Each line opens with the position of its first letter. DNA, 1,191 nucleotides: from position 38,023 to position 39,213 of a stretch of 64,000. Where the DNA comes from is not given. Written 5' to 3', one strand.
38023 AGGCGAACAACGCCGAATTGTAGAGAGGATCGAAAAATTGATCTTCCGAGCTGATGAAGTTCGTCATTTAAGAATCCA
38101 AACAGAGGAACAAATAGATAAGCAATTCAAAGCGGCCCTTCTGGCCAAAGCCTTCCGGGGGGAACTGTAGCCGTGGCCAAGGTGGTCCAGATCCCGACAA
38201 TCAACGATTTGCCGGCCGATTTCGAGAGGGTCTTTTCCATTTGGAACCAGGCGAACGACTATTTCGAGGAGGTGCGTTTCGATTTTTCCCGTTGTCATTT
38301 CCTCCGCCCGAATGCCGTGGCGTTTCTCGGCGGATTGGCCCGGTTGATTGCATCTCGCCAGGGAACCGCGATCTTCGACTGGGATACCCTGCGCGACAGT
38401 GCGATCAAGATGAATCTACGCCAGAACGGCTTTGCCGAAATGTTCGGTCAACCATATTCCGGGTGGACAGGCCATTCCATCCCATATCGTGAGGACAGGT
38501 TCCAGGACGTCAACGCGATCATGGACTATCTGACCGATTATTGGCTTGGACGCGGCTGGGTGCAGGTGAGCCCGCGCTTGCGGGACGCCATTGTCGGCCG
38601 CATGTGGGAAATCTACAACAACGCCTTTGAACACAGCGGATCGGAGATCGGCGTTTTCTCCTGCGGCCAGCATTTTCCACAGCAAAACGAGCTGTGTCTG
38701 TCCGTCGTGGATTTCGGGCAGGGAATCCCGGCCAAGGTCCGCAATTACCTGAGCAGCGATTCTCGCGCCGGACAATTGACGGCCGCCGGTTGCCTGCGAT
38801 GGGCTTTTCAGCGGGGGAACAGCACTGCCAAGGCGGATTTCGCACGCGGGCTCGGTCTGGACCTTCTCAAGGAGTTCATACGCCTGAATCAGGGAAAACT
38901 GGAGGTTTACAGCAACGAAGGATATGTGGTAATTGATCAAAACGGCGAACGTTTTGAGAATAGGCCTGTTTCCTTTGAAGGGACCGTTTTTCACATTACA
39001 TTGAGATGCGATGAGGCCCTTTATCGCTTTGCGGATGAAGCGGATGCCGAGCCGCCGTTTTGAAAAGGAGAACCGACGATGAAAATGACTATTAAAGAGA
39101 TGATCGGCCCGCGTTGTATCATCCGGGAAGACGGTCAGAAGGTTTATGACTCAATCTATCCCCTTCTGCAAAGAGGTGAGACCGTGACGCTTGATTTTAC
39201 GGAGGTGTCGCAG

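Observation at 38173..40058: GHKL ATPase/kinase + STAS-like + PIN-like nuclease triad, translationally coupled to the 3' end of a type I R-M operon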

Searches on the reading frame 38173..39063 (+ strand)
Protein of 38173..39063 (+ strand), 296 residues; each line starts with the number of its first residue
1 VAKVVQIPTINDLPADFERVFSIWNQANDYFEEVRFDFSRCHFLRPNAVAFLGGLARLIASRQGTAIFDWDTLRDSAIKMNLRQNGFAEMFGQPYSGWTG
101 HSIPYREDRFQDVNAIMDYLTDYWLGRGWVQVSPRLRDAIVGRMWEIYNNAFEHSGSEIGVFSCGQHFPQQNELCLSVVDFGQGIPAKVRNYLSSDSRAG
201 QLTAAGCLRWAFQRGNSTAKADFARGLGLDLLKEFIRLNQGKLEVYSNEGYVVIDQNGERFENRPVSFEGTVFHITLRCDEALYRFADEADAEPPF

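Call 3: search_protein_families(library=pfam, proteins=[window:38173-39063:+], max_evalue=1)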
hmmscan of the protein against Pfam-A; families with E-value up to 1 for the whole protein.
window:38173-39063:+ (296 aa): 1 family
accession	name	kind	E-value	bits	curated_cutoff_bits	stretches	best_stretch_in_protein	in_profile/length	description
PF02518.31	HATPase_c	-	3.8e-07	31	26.4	1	144-278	10-108/111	Histidine kinase-, DNA gyrase B-, and HSP90-like ATPase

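Call 4: search_protein_families(library=padloc, proteins=[window:38173-39063:+], max_evalue=1)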
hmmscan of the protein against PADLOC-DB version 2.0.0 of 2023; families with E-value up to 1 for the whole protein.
window:38173-39063:+ (296 aa): 2 families
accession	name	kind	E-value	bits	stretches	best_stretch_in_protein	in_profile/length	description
PDLC02567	DrmA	-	8.9e-05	17.7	1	145-254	145-248/1750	DrmA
PDLC04647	PDC-M43B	-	0.039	11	1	224-263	296-334/347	-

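Call 5: search_protein_families(library=ncbifam, proteins=[window:38173-39063:+], max_evalue=1)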
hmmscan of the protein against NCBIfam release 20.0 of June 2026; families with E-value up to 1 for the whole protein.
window:38173-39063:+ (296 aa): 4 families
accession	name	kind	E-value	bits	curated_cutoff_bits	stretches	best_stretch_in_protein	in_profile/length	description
NF008312.0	PRK11100.1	equivalog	0.022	13.6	356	1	151-250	381-463/477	two-component system sensor histidine kinase CreC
NF047874.1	MASE3_PAS_HK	subfamily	0.18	10.5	560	1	220-250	584-614/655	MASE3 domain-containing sensor histidine kinase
NF007004.0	PRK09467.1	equivalog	0.2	10.4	415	1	147-248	342-423/440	two-component system sensor histidine kinase EnvZ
NF033092.0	HK_WalK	equivalog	0.21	10.1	725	0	140-188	489-535/594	cell wall metabolism sensor histidine kinase WalK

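Call 7: find_homologous_proteins(query=window:38173-39063:+)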
Query window:38173-39063:+ (296 aa): 1023 proteins with E <= 0.001 among 2150 candidates; the best 120 are listed.
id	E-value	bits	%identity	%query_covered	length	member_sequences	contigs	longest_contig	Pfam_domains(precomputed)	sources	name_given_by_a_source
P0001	3.5e-190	649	94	100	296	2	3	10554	PF02518.32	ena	-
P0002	6.4e-190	648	94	100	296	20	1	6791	PF02518.32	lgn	-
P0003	1.2e-187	641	93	100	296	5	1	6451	PF02518.32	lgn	-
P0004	1.6e-178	611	89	100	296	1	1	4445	PF02518.32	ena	-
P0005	3.6e-177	606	87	100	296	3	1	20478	PF02518.32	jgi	-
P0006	4.3e-176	603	88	100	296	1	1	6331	PF02518.32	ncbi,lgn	-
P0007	2.8e-151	521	77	100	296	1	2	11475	PF02518.32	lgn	-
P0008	3.3e-150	518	76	100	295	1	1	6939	PF02518.32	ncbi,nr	ncbi:MAG: ATP-binding protein [Deltaproteobacteria bacterium]|nr:ATP-binding protein [Deltaproteobac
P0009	6.4e-150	517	75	100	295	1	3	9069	PF02518.32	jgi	-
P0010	4.6e-148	511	75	100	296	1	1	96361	PF02518.32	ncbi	-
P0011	5.3e-148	510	74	100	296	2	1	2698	-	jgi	-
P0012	1.3e-147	509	74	100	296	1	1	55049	PF02518.32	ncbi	ncbi:MAG: ATP-binding protein [Pseudomonadota bacterium]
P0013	6.1e-147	507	76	99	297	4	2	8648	PF02518.32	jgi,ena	-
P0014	7.5e-147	507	74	100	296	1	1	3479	PF02518.32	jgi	-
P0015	2.4e-146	505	73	99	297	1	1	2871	PF02518.32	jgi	-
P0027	3.2e-144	498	73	98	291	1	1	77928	PF02518.32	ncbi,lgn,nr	ncbi:MAG: ATP-binding protein [Nitrospirae bacterium]|nr:MAG: ATP-binding protein [Nitrospirota bact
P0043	7.6e-141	487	71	100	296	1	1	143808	PF02518.32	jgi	jgi:hypothetical protein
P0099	1.2e-134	466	68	98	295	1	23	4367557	PF02518.32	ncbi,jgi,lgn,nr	ncbi:MAG: ATP-binding protein [Gammaproteobacteria bacterium]|jgi:hypothetical protein|nr:ATP-bindin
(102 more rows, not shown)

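Call 15: find_related_loci(query=window:38173-39063:+, collection=genome_contigs, flank=10000)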
Query window:38173-39063:+ (296 aa) in genome_contigs; peptide patterns used: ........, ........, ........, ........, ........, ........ (x = any residue, [..] = any of these).
109 stretches matched a pattern; 6 encode a relative of the query (tblastn E <= 1e-3); 6 distinct loci.
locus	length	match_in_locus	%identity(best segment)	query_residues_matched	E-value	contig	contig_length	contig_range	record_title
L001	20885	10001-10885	70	3-296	6e-141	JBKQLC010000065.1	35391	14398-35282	MAG: Syntrophobacteraceae bacterium isolate CRr2D2E2F__bin_5 CRr2D2E2F_000000078167, whole genome shotgun sequence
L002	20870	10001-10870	67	3-289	4e-130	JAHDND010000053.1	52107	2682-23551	MAG: Candidatus Thiosymbion sp. isolate R3-B40 k141_286989, whole genome shotgun sequence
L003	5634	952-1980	58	3-291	4e-122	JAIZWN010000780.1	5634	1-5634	MAG: Candidatus Thiosymbion ectosymbiont of Robbea hypermnestra isolate 1385H 1071200780, whole genome shotgun sequence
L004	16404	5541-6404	62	1-289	3e-115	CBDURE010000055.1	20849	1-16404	MAG TPA_asm: uncultured bacterium isolate SRR22302362_metabat2_46 genome assembly, contig: ERZ25746724.952, whole genome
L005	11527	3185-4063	74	1-294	8e-150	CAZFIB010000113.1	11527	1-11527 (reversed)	MAG TPA_asm: uncultured Thermodesulfobacteriota bacterium isolate SRP141376_co4_291 genome assembly, contig: NODE_9291_l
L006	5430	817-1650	30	14-296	2e-37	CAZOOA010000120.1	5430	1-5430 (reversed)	MAG TPA_asm: uncultured Desulfovibrionaceae bacterium isolate binchicken_co32_322 genome assembly, contig: NODE_27609_le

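Call 17: find_encoding_contigs(protein=P0099, flank=10000, max_places=6)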
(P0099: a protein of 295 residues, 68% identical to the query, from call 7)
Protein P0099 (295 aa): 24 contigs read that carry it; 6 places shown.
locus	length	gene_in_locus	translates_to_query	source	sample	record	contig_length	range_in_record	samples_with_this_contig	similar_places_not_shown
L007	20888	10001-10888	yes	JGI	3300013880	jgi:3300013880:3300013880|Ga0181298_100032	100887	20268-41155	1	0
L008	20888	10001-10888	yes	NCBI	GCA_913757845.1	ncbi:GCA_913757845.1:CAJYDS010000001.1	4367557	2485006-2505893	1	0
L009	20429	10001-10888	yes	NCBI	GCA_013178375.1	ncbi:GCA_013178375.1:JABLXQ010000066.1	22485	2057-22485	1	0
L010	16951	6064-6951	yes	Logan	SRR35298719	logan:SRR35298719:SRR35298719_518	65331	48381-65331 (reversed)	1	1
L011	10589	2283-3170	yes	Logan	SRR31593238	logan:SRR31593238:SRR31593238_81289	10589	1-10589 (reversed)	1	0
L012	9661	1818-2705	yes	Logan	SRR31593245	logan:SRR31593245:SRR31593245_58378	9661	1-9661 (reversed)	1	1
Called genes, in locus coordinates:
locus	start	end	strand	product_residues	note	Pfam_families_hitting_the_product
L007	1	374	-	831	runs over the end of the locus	PF01381:HTH_3, PF13560:HTH_31, PF12161:HsdM_N, PF02384:N6_Mtase, PF01420:Methylase_S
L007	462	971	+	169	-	-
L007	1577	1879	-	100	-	-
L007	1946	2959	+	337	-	PF01965:DJ-1_PfpI (weak), PF00165:HTH_AraC (weak), PF12833:HTH_18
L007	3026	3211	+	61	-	-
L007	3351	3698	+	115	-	PF09954:DUF2188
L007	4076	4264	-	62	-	-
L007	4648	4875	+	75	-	PF12728:HTH_17, PF13384:HTH_23 (weak)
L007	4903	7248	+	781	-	PF04313:HSDR_N (faint), PF13588:HSDR_N_2, PF04851:ResIII, PF00270:DEAD, PF18766:SWI2_SNF2, PF00271:Helicase_C (weak), PF08463:EcoEI_R_C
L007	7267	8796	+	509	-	PF12161:HsdM_N, PF02384:N6_Mtase, PF01170:UPF0020, PF20473:MmeI_Mtase (faint), PF07669:Eco57I (weak)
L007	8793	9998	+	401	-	PF01420:Methylase_S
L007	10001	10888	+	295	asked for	PF02518:HATPase_c (weak)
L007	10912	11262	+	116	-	PF14213:DUF4325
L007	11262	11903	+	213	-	PF01850:PIN (weak)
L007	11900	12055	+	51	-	-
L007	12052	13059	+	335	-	PF02661:Fic, PF21247:Fic-like_C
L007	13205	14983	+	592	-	PF03235:GmrSD_N, PF07510:GmrSD_C (faint)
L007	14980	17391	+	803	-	PF03235:GmrSD_N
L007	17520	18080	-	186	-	PF13635:DUF4143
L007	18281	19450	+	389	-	PF13784:Fic_N, PF02661:Fic, PF13412:HTH_24 (weak)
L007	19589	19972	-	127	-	PF02661:Fic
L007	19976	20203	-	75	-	-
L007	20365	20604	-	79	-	-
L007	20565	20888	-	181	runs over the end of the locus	-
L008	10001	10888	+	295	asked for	PF02518:HATPase_c (weak)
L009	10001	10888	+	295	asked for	PF02518:HATPase_c (weak)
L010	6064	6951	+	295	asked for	PF02518:HATPase_c (weak)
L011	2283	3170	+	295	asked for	PF02518:HATPase_c (weak)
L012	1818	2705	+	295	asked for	PF02518:HATPase_c (weak)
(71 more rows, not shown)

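Call 18: find_encoding_contigs(protein=P0027, flank=10000, max_places=3)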
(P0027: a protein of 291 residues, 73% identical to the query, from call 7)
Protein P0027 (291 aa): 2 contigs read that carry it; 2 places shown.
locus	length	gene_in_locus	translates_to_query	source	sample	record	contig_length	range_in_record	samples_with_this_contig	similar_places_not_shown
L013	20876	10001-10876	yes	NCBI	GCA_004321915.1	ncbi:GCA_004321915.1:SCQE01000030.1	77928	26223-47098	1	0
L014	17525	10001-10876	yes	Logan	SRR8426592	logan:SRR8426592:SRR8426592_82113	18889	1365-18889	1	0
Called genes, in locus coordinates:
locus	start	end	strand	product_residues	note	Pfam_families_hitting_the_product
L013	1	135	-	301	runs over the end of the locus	PF02729:OTCace_N, PF00185:OTCace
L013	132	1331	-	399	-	PF00202:Aminotran_3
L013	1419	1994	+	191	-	PF01330:RuvA_N, PF00633:HHH (faint), PF14520:HHH_5, PF07499:RuvA_C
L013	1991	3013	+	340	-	PF05496:RuvB_N, PF00004:AAA, PF07728:AAA_5 (weak), PF13173:AAA_14 (faint), PF17864:AAA_lid_4, PF05491:WHD_RuvB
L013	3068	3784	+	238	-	PF04002:RadC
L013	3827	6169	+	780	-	PF13588:HSDR_N_2, PF04313:HSDR_N (weak), PF04851:ResIII, PF00270:DEAD, PF18766:SWI2_SNF2, PF08463:EcoEI_R_C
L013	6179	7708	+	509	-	PF12161:HsdM_N, PF02384:N6_Mtase, PF01170:UPF0020, PF20473:MmeI_Mtase (faint), PF07669:Eco57I (weak)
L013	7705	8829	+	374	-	PF17761:DUF1016_N, PF06250:YhcG_C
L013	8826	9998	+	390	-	PF01420:Methylase_S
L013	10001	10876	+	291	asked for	PF02518:HATPase_c (weak)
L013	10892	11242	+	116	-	PF14213:DUF4325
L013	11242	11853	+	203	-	PF01850:PIN (faint)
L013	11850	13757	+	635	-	-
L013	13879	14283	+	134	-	PF05005:Ocnus (weak)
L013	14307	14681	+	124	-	PF06262:Zincin_1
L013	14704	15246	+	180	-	PF02677:QueH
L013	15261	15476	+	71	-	PF11146:DUF2905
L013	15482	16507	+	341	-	PF08486:SpoIID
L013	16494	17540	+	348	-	PF02547:Queuosine_synth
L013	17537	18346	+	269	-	PF05036:SPOR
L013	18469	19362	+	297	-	PF02562:PhoH, PF13245:AAA_19 (weak), PF13604:AAA_30 (weak)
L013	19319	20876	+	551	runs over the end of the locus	PF07698:7TM-7TMR_HD, PF01966:HD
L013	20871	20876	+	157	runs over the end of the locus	PF02130:YbeY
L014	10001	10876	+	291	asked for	PF02518:HATPase_c (weak)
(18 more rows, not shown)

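Call 19: find_encoding_contigs(protein=P0043, flank=10000, max_places=3)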
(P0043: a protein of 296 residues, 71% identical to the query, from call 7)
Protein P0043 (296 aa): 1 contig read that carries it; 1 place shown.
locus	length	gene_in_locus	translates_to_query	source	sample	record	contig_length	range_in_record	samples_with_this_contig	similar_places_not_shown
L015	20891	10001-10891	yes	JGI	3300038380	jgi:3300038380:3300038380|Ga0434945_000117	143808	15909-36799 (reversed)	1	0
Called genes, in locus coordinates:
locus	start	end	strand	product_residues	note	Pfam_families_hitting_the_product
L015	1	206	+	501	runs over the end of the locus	PF02789:Peptidase_M17_N, PF00883:Peptidase_M17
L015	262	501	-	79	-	PF05768:Glrx-like (weak), PF00462:Glutaredoxin, PF13417:GST_N_3, PF13409:GST_N_2 (weak)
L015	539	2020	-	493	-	PF00171:Aldedh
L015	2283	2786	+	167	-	PF01668:SmpB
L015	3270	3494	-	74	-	-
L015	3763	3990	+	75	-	PF12844:HTH_19, PF13560:HTH_31, PF01381:HTH_3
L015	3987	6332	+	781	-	PF04313:HSDR_N (faint), PF13588:HSDR_N_2, PF04851:ResIII, PF00270:DEAD, PF18766:SWI2_SNF2, PF08463:EcoEI_R_C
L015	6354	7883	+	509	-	PF12161:HsdM_N, PF02384:N6_Mtase, PF01170:UPF0020, PF20473:MmeI_Mtase (faint), PF07669:Eco57I (weak)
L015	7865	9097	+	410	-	PF01420:Methylase_S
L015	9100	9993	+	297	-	PF04471:Mrr_cat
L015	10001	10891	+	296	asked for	PF02518:HATPase_c (weak)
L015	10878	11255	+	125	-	PF14213:DUF4325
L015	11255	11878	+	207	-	-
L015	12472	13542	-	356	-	-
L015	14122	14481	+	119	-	PF02635:DsrE, PF13686:DrsE_2 (faint)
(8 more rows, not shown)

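Call 32: search_solved_structures(query=window:38173-39063:+, max_evalue=1, show_alignments=2)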
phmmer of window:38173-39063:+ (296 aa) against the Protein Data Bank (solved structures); distinct sequences matched with E-value up to 1: 2.
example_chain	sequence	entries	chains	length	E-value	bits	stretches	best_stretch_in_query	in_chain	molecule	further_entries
6xpn_B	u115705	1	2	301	0.12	14.8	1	13-95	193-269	Periplasmic solute binding protein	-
3bzw_A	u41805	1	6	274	0.89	12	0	93-150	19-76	Putative lipase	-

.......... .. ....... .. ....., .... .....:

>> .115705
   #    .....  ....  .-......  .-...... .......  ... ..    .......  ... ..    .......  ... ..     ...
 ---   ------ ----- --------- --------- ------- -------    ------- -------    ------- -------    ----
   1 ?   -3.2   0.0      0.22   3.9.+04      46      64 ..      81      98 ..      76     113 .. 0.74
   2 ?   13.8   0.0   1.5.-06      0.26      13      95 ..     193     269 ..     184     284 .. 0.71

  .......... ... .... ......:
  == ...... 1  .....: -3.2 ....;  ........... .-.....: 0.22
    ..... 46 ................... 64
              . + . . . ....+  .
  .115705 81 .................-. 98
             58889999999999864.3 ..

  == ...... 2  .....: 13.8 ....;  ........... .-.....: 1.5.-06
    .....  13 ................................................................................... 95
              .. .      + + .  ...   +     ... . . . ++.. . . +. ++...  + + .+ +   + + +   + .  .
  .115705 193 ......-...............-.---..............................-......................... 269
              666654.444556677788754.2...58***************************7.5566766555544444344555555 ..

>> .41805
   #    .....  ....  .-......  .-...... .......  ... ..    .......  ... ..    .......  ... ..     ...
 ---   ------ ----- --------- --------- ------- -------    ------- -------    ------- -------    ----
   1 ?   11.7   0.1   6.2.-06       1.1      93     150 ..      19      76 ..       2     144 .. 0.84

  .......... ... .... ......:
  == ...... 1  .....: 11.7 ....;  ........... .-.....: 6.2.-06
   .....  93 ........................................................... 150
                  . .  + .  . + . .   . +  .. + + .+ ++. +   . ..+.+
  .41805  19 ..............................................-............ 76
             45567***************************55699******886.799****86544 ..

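Call 41: find_related_loci(query=A1, collection=metagenome_contigs, flank=10000)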
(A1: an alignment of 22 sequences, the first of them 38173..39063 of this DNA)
Query A1 (296 aa) in metagenome_contigs; peptide patterns used: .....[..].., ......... (x = any residue, [..] = any of these).
253 stretches matched a pattern; 152 encode a relative of the query (tblastn E <= 1e-3); the best 80 are kept; 80 distinct loci.
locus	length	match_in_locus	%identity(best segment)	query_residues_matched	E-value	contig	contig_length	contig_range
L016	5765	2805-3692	96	1-296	0e+0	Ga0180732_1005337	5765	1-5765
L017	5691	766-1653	75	1-296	9e-153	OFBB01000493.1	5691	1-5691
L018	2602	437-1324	75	1-296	9e-160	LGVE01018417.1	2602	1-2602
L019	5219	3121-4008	75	1-296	2e-152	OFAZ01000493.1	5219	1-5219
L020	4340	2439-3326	75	1-296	3e-154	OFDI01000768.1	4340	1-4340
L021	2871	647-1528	73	3-296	9e-157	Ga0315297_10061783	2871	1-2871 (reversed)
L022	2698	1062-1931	74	7-296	2e-155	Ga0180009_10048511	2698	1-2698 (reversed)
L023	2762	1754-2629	73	1-292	9e-155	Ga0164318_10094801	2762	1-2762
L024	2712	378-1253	73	1-292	6e-155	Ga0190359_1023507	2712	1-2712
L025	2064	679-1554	73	3-296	4e-157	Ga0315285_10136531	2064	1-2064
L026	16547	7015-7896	73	3-296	2e-146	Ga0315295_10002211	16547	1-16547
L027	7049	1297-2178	72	3-296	3e-144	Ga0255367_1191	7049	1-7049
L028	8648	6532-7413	76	3-296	4e-144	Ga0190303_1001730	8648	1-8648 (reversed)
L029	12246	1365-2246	72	3-296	4e-144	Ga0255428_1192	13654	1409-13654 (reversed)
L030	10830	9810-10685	71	3-296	9e-144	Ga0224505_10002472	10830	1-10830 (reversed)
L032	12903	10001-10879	71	1-294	2e-143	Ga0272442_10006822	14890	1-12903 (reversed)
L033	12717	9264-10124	72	3-289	2e-143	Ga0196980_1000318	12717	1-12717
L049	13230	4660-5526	69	4-293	1e-137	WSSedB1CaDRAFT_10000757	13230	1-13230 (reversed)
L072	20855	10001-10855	70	3-289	3e-130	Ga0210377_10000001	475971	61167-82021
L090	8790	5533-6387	58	5-289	2e-111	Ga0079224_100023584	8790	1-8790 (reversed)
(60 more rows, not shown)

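Call 44: predict_structure(alignment_id=A1)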
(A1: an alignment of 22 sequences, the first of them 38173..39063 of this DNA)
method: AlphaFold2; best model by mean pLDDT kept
length: 296 residues; sequences in the alignment: 22
mean_pLDDT: 75.3   pTM: 0.77
mean pLDDT of the five models: 75.3, 70.6, 70.4, 69.9, 69.9
residues with pLDDT >= 90: 29; 70-90: 173; 50-70: 84; < 50: 10
segments of 3 or more residues with pLDDT < 50: 111-114, 292-296
pLDDT, mean of each block of 10 residues (from residue 1): 85 78 82 87 83 84 85 80 75 65 61 53 55 63 61 57 77 82 84 82 91 78 62 80 89 91 85 83 63 45
secondary structure, 60 per line:
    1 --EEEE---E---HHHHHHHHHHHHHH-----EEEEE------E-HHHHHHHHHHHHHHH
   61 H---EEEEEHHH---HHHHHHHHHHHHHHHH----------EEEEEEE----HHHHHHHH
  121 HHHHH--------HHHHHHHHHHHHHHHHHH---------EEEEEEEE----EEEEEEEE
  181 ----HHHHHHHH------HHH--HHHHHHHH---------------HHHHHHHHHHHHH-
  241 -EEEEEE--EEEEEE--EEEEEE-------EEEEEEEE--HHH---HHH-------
elements in order: E3-6 H14-27 E33-37 H46-61 E65-69 H76-91 E102-108 H113-125 H134-151 E161-168 E173-180 H185-192 H204-211 H227-239 E242-247 E250-255 E258-263 E271-278

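Call 47: search_protein_families(library=pfam, proteins=[L028:2588-6526:+, L032:6141-10001:+, L049:451-4125:+, L072:5857-9213:+, L005:3-2114:+, L005:2160-3185:+, L033:6714-8921:+, L033:5395-6912:+, L090:2873-4861:+, L090:1351-2880:+], max_evalue=0.00001)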
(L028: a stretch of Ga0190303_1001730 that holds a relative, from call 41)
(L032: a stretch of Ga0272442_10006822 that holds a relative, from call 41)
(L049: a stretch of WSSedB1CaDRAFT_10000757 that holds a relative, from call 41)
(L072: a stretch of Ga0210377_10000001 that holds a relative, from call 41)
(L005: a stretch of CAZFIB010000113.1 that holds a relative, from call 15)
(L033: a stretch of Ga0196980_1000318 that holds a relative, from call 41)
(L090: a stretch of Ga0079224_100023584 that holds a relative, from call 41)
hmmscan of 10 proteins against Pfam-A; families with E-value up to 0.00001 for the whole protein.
L028:2588-6526:+ (1312 aa): 1 family
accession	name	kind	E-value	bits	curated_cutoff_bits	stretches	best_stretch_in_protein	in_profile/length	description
PF13289.12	SIR2_2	-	8.4e-23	81.5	24.5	1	120-253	3-138/141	SIR2-like domain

L032:6141-10001:+ (1286 aa): 1 family
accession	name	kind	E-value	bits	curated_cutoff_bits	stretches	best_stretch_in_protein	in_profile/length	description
PF00078.32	RVT_1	-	2.3e-09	37.7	29.6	1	175-374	39-201/205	Reverse transcriptase (RNA-dependent DNA polymerase)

L049:451-4125:+ (1224 aa): 1 family
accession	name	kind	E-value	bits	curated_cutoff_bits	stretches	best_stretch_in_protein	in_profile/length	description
PF04326.19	SLFN_AlbA_2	-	8.2e-09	36.5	25.3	1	16-152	1-115/118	Schlafen, AlbA_2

L072:5857-9213:+ (1118 aa): 1 family
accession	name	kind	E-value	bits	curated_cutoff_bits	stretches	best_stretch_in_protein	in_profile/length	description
PF00149.33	Metallophos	-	4.9e-12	47.1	21.5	1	8-261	4-191/191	Calcineurin-like phosphoesterase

L005:3-2114:+ (703 aa): 0 families

L005:2160-3185:+ (341 aa): 0 families

L033:6714-8921:+ (735 aa): 6 families
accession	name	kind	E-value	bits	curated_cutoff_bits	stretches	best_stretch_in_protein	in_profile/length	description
PF00580.27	UvrD-helicase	-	7e-88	295.2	23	1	71-333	1-271/271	UvrD/REP helicase N-terminal domain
PF13361.12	UvrD_C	-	8e-80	269.3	25.6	1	338-679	1-349/350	UvrD-like helicase C-terminal domain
PF13245.12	AAA_19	-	4.2e-23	82.4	25.1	1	78-316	4-132/134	AAA domain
PF13538.12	UvrD_C_2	-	1.7e-08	34.7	27.4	1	620-675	4-51/52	UvrD-like helicase C-terminal domain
PF13604.12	AAA_30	-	1.5e-06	28.5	27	0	70-135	1-67/191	AAA domain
PF01443.25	Viral_helicase1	-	8.6e-06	26.2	21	0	607-674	166-225/228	Viral superfamily 1 RNA helicase core domain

L033:5395-6912:+ (505 aa): 6 families
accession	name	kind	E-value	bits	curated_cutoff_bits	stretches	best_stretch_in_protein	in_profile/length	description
PF01078.27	Mg_chelatase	-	3.9e-98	327.4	20.3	1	190-394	1-205/207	Magnesium chelatase, subunit ChlI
PF13541.12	ChlI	-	3.1e-46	156.7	27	1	21-142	1-121/121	Subunit ChlI of Mg-chelatase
PF13335.12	Mg_chelatase_C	-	2e-31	108.8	26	1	405-496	2-94/94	Magnesium chelatase, subunit ChlI C-terminal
PF00493.29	MCM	-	6.9e-10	38.9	23.3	1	288-352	114-178/224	MCM P-loop domain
PF07728.20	AAA_5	-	3.3e-09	37.3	22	0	295-349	66-125/139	AAA domain (dynein-related subfamily)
PF00158.32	Sigma54_activat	-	7e-06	26.3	20.2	0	285-346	83-142/168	Sigma-54 interaction domain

L090:2873-4861:+ (662 aa): 0 families

L090:1351-2880:+ (509 aa): 1 family
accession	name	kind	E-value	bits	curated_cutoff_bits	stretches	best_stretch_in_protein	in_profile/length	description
PF00589.27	Phage_integrase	-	1.8e-10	41.3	27.1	1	176-375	11-167/172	Phage integrase family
